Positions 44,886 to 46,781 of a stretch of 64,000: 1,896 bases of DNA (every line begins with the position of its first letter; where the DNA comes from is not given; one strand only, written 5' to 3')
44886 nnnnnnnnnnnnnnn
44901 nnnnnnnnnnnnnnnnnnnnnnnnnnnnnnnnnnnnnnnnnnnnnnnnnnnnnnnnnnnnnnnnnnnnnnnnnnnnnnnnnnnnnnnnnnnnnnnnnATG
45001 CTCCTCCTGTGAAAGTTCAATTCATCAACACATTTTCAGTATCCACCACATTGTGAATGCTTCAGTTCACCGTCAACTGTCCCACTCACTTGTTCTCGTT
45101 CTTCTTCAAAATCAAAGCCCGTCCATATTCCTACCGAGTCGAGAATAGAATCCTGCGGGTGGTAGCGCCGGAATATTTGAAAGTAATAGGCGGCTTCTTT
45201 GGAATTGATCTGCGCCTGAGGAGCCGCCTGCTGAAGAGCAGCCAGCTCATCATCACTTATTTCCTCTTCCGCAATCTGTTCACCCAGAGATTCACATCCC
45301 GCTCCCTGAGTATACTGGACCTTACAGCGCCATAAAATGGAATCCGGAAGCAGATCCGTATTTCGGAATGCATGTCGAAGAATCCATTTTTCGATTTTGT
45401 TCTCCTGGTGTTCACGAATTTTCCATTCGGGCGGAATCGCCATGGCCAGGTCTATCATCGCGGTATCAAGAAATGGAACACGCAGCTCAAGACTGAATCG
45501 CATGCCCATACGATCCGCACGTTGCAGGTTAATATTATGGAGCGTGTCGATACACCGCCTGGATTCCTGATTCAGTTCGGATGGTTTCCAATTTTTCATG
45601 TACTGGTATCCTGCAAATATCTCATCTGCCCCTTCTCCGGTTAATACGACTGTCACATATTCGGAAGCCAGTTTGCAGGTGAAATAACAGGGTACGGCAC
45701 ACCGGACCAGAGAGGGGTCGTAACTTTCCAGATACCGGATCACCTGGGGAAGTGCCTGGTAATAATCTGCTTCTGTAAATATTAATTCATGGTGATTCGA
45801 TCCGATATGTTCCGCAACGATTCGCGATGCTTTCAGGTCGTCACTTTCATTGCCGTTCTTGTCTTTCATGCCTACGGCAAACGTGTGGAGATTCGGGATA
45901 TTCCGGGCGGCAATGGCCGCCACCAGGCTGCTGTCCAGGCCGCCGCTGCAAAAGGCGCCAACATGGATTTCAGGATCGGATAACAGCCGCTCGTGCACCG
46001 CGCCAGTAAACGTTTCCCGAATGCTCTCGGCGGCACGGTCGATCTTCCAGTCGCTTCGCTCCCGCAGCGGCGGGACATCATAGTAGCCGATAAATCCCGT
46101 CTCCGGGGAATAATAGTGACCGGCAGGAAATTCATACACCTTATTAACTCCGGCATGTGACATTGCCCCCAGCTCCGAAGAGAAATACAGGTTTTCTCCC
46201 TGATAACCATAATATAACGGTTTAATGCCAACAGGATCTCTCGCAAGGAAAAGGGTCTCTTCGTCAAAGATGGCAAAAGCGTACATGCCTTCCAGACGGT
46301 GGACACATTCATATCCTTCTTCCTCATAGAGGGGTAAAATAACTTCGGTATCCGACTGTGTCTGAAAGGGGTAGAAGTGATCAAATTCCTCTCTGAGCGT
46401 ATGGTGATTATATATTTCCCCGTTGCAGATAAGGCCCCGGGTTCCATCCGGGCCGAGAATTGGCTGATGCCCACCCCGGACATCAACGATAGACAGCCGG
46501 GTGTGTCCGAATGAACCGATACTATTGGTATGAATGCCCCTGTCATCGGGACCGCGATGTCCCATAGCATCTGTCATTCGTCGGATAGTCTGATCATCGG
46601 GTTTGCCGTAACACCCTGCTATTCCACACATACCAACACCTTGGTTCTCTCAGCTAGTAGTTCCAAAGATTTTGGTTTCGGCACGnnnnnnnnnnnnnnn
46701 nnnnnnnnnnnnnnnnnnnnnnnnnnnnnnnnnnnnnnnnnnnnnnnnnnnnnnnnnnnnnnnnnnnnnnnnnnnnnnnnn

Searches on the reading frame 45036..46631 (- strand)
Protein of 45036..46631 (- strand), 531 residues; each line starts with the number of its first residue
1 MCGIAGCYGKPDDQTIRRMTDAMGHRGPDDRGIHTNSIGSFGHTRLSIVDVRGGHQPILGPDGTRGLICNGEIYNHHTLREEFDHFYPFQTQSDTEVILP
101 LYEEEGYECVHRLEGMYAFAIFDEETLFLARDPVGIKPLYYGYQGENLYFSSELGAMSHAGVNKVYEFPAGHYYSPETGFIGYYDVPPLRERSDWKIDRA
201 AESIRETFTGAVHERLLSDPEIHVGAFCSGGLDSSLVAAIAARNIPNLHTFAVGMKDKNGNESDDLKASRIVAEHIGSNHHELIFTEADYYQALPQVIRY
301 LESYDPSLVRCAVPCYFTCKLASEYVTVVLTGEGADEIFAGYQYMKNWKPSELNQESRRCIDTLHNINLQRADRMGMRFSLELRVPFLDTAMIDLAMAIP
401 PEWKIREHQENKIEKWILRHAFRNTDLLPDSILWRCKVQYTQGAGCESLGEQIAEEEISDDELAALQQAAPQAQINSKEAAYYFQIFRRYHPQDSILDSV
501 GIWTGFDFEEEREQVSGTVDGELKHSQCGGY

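Call 49: search_protein_families(library=pfam, proteins=[window:45036-46631:-], max_evalue=0.00001)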
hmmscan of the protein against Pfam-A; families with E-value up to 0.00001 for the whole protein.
window:45036-46631:- (531 aa): 4 families
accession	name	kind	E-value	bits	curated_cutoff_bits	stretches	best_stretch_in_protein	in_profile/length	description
PF00733.27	Asn_synthase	-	6.1e-69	233.8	21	2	204-346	2-138/354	Asparagine synthase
PF13537.11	GATase_7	-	1.4e-40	138.6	25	1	43-157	1-121/123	Glutamine amidotransferase domain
PF13522.11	GATase_6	-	2.4e-35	121.8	27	1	28-153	1-130/130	Glutamine amidotransferase domain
PF12481.13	DUF3700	-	1.6e-07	31.5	27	1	109-183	125-202/228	Aluminium induced protein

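Call 74: find_homologous_proteins(query=window:45036-46631:-, max_evalue=1e-50)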
Query window:45036-46631:- (531 aa): 7259 proteins with E <= 1e-50 among 8000 candidates; the best 120 are listed.
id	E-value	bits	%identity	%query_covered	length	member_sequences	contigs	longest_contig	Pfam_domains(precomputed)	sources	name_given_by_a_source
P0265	0.0e+0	1255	100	100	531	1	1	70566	PF12481.14,PF00733.28,PF13522.12,PF13537.12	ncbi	-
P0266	1.5e-286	969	77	99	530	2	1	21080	PF12481.14,PF00733.28,PF13522.12,PF13537.12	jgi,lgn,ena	-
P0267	9.7e-276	934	74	99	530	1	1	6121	PF12481.14,PF00733.28,PF13522.12,PF13537.12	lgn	-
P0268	2.4e-260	883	71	99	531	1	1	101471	PF12481.14,PF00733.28,PF13522.12,PF13537.12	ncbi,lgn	-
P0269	1.1e-258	877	71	99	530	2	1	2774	PF12481.14,PF00733.28,PF13522.12,PF13537.12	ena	-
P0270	1.9e-257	873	71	99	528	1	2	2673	PF12481.14,PF00733.28,PF13522.12,PF13537.12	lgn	-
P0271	1.6e-253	860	71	99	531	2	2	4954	PF12481.14,PF00733.28,PF13522.12,PF13537.12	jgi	jgi:asparagine synthase (glutamine-hydrolysing)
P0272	7.1e-253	858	72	99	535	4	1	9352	PF12481.14,PF00733.28,PF13522.12,PF13537.12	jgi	-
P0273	2.3e-252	856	71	99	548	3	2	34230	PF12481.14,PF00733.28,PF13522.12,PF13537.12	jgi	jgi:asparagine synthase (glutamine-hydrolysing)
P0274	1.1e-251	854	70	99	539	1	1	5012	PF12481.14,PF00733.28,PF13522.12,PF13537.12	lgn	-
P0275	1.6e-251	854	69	99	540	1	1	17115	PF12481.14,PF00733.28,PF13522.12,PF13537.12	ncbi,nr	ncbi:MAG: asparagine synthase B [Deltaproteobacteria bacterium]|nr:asparagine synthase B [Deltaprote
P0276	1.6e-251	854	70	99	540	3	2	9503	PF12481.14,PF00733.28,PF13522.12,PF13537.12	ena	-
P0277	2.5e-251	853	72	99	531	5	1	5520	PF12481.14,PF00733.28,PF13522.12,PF13537.12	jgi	jgi:asparagine synthase (glutamine-hydrolysing)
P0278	8.7e-251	851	69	99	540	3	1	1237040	PF12481.14,PF00733.28,PF13522.12,PF13537.12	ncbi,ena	-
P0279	1.4e-250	850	71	99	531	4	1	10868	PF00733.28,PF13522.12,PF13537.12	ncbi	-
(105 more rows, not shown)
